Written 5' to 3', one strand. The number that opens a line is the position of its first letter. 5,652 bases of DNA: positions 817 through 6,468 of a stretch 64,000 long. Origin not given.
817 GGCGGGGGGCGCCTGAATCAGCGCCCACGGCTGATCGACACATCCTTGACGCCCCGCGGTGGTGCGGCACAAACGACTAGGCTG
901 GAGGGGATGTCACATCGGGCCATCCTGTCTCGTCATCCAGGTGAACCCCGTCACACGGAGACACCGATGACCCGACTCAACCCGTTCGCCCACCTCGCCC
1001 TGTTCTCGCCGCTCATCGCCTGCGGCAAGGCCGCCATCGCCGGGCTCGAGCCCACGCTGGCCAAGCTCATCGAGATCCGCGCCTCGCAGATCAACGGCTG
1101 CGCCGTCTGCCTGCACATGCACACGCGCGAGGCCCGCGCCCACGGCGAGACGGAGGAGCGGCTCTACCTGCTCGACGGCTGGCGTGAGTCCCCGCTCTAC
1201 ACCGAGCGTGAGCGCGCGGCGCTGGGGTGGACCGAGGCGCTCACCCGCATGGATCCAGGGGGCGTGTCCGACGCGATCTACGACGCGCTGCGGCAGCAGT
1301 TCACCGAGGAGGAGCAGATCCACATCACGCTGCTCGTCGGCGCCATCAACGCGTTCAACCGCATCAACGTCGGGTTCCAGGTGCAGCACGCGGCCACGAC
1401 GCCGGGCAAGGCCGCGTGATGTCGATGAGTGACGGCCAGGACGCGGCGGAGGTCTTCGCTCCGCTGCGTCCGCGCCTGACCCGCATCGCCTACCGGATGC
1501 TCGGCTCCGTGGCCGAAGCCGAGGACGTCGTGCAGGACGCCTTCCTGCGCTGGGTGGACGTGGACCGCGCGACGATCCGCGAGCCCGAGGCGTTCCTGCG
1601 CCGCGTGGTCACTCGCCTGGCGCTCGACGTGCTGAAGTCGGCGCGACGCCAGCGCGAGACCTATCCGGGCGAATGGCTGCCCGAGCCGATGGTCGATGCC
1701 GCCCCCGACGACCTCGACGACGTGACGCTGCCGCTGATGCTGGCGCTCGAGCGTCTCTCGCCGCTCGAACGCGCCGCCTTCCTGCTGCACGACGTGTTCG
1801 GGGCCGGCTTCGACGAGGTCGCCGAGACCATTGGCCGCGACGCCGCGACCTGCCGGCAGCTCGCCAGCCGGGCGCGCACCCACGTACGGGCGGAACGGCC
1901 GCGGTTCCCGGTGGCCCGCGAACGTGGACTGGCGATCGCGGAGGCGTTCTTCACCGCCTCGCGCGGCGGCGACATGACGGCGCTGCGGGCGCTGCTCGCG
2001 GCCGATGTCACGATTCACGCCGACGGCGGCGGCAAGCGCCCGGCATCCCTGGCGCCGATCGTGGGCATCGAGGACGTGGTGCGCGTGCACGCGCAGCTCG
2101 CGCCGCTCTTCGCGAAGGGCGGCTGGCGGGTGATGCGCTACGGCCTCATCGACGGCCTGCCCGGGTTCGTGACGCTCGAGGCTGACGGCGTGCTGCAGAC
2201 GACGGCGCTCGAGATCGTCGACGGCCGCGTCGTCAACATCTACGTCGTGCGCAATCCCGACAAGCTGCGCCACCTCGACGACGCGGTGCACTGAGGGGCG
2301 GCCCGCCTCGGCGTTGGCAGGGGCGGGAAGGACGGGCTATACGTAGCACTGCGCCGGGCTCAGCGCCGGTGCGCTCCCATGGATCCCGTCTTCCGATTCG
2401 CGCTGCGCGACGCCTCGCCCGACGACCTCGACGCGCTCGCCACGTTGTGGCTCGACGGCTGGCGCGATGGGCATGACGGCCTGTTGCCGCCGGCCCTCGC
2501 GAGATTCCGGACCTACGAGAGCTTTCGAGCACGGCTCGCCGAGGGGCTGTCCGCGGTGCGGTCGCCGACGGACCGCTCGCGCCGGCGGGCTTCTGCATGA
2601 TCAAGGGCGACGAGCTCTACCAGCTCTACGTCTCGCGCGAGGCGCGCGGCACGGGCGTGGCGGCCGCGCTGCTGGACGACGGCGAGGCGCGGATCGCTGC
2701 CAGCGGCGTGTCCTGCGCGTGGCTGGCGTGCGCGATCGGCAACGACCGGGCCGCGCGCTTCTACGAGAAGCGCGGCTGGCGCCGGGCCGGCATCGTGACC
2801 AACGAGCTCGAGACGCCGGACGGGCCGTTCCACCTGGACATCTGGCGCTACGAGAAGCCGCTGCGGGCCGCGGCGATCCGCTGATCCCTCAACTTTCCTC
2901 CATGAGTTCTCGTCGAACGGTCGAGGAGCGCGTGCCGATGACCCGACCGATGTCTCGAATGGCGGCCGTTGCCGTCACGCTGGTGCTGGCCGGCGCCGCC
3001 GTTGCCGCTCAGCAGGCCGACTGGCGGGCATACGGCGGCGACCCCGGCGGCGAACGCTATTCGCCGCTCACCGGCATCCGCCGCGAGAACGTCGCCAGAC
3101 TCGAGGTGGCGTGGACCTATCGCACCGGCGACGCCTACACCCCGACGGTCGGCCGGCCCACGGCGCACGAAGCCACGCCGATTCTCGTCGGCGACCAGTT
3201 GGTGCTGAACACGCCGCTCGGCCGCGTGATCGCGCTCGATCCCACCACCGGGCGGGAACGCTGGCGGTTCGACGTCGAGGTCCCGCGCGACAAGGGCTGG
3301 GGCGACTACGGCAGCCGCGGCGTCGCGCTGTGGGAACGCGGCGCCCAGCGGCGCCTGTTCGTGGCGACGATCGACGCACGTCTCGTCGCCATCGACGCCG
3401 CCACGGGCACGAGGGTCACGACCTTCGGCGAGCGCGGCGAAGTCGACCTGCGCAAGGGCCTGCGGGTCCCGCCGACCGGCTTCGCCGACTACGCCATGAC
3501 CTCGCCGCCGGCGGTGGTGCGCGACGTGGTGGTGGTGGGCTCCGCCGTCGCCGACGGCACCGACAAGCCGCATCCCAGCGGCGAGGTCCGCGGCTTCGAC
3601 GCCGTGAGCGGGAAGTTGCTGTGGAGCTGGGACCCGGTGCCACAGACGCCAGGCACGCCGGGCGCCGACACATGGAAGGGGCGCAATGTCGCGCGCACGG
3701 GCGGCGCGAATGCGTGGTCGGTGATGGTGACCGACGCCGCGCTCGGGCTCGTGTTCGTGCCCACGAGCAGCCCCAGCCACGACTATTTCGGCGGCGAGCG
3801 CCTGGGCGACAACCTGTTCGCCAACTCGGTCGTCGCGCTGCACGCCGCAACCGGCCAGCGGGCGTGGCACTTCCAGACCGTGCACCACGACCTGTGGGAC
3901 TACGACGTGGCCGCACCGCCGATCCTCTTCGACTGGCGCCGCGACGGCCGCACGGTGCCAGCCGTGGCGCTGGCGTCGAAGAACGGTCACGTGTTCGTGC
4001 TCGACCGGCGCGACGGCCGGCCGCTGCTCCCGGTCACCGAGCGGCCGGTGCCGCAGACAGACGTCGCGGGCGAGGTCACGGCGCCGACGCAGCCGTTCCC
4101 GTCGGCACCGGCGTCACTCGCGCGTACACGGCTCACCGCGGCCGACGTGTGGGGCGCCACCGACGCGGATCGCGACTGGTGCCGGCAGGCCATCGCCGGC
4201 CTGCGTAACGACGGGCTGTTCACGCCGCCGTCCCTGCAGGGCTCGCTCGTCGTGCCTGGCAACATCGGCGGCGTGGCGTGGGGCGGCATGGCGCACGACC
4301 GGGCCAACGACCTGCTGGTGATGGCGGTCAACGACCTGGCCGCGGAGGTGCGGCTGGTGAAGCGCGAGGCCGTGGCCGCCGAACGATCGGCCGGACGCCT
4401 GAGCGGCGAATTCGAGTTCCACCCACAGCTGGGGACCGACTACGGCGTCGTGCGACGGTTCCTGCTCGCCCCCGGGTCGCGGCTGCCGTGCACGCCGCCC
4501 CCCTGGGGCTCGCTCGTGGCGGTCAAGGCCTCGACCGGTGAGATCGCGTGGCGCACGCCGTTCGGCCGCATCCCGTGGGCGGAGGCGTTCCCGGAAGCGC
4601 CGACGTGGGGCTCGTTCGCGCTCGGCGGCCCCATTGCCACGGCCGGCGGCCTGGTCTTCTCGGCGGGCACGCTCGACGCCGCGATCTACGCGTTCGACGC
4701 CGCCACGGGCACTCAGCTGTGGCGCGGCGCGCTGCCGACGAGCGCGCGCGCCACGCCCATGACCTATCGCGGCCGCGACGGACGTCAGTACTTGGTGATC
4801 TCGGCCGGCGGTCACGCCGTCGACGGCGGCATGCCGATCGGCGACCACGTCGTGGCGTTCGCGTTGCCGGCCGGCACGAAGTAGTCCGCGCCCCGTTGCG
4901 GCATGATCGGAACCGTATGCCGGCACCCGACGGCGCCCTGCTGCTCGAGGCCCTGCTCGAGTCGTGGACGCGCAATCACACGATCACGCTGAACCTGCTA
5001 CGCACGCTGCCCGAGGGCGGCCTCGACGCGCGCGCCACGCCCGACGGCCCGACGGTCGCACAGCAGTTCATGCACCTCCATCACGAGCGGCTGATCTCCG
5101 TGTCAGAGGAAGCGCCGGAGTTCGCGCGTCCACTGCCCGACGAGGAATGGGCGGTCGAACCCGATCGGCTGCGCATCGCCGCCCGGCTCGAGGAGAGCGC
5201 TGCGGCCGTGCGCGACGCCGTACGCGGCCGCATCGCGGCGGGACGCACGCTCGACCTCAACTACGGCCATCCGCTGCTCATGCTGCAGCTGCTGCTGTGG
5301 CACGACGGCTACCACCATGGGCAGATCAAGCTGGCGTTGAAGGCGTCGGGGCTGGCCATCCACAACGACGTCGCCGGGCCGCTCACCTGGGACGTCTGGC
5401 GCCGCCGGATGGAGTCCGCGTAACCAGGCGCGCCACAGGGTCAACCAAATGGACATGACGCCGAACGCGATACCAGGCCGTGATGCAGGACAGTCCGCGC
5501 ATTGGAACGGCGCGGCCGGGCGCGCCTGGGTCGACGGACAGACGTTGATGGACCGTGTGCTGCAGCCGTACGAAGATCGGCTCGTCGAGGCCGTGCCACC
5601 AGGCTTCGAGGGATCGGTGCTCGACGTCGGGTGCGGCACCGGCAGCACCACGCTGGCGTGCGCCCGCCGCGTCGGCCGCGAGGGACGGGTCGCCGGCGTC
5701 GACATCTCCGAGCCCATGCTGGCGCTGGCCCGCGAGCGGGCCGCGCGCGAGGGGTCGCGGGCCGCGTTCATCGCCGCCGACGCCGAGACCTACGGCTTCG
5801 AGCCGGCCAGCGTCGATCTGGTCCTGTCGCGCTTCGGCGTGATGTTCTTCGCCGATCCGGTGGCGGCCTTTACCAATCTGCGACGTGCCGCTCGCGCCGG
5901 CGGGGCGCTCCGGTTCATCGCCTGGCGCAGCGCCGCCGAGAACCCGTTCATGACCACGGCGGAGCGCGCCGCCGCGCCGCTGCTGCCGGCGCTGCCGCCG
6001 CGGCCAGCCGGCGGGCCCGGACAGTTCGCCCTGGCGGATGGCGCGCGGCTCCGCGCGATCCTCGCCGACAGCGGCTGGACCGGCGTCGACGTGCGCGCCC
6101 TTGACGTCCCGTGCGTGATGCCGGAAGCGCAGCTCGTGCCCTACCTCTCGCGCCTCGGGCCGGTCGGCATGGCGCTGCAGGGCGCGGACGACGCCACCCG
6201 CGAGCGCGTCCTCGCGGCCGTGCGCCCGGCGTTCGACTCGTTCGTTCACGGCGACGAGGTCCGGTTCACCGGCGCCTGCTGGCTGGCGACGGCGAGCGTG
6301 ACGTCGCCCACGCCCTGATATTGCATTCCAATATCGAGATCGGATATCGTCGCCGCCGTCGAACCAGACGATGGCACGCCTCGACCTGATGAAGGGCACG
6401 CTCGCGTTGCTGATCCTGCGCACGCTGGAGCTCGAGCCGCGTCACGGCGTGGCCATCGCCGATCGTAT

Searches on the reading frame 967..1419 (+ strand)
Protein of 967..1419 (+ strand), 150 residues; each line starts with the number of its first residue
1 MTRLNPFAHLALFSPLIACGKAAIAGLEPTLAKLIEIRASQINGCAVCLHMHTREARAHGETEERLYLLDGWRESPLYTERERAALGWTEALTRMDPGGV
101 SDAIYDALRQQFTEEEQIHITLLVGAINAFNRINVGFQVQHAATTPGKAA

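Call 39: search_protein_families(library=pfam, proteins=[window:967-1419:+], max_evalue=0.001)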
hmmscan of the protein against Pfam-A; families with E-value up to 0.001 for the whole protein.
window:967-1419:+ (150 aa): 1 family
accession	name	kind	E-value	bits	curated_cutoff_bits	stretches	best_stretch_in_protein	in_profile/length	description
PF02627.25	CMD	-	2.6e-18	66.2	23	1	20-91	11-84/84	Carboxymuconolactone decarboxylase family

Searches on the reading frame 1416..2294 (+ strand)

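Call 39: search_protein_families(library=pfam, proteins=[window:1416-2294:+], max_evalue=0.001)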
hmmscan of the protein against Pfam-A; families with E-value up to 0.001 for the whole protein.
window:1416-2294:+ (292 aa): 4 families
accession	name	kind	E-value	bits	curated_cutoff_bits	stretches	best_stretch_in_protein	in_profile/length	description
PF04542.20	Sigma70_r2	-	4.6e-14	52.4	24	1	16-78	4-70/71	Sigma-70 region 2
PF08281.18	Sigma70_r4_2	-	1.8e-11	44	25.7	1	107-156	4-53/54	Sigma-70, region 4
PF12680.13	SnoaL_2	-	7e-05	23.8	27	1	176-280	2-96/102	SnoaL-like domain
PF22233.2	PhyR_sigma-like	-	0.00022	21.4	27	1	111-155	1-45/50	Response regulator PhyR, sigma-like domain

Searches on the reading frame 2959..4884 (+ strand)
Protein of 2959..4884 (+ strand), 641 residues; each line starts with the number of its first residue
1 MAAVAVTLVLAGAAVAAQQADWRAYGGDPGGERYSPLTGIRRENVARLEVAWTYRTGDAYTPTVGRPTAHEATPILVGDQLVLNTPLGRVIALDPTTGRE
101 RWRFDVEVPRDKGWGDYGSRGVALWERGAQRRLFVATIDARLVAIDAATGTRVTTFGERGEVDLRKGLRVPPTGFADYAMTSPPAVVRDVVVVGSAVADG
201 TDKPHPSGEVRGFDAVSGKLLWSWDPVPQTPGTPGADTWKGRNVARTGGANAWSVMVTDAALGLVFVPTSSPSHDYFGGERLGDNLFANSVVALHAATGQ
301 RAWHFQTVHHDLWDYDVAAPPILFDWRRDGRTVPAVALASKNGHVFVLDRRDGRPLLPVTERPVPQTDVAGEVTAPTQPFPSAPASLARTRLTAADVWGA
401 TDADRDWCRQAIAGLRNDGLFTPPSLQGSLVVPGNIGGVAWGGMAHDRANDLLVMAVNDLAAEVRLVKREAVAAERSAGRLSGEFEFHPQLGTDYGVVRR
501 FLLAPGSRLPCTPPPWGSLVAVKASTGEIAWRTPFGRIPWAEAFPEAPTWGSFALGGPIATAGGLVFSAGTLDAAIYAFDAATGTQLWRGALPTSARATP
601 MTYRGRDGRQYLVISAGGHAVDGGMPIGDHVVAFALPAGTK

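Call 39: search_protein_families(library=pfam, proteins=[window:2959-4884:+], max_evalue=0.001)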
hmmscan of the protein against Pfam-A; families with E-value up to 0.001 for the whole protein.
window:2959-4884:+ (641 aa): 3 families
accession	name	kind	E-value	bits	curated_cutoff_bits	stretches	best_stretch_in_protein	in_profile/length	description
PF01011.28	PQQ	-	1.1e-218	728.2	26.7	1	22-611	1-594/595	Glucose/ethanol/alcohol dehydrogenase, beta-propeller domain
PF13360.13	PQQ_2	-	6.9e-23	81.9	27.6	3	88-244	3-121/233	Outer membrane protein assembly factor BamB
PF13570.13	Beta-prop_ACSF4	-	2.7e-06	27.5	133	0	290-355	237-294/329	Beta-alanine-activating enzyme, beta-propeller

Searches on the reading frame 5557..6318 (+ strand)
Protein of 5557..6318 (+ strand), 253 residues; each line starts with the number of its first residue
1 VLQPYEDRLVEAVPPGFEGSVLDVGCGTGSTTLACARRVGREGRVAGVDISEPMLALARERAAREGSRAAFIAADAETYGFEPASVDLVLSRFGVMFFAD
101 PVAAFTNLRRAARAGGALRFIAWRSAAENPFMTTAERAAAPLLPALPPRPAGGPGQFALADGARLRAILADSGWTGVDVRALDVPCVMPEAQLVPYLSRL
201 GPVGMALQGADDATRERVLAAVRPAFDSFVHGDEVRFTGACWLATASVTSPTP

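Call 39: search_protein_families(library=pfam, proteins=[window:5557-6318:+], max_evalue=0.001)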
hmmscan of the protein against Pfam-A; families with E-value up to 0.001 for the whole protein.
window:5557-6318:+ (253 aa): 9 families
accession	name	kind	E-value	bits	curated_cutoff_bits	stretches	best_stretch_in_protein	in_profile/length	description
PF13649.12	Methyltransf_25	-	1e-23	84.3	27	1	21-116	1-97/97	Methyltransferase domain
PF08241.18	Methyltransf_11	-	4.4e-22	79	21.2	1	22-119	1-94/95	Methyltransferase domain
PF13847.12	Methyltransf_31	-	8.2e-20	71.4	27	1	20-135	6-124/145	Methyltransferase domain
PF01209.24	Ubie_methyltran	-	9e-17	61.6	20.1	1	20-135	50-165/233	ubiE/COQ5 methyltransferase family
PF08242.18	Methyltransf_12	-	1e-14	55.5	30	1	22-118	1-98/98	Methyltransferase domain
PF13489.12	Methyltransf_23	-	6.3e-08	32.9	27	1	18-135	23-124/164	Methyltransferase domain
PF05175.20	MTS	-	4.6e-07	30.1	23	1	9-91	23-104/170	Methyltransferase small domain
PF01135.25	PCMT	-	2.9e-06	27.7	20.3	1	20-83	76-139/210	Protein-L-isoaspartate(D-aspartate) O-methyltransferase (PCMT)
PF01728.25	FtsJ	-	0.00024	21.5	24.1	1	19-58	23-59/181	FtsJ-like methyltransferase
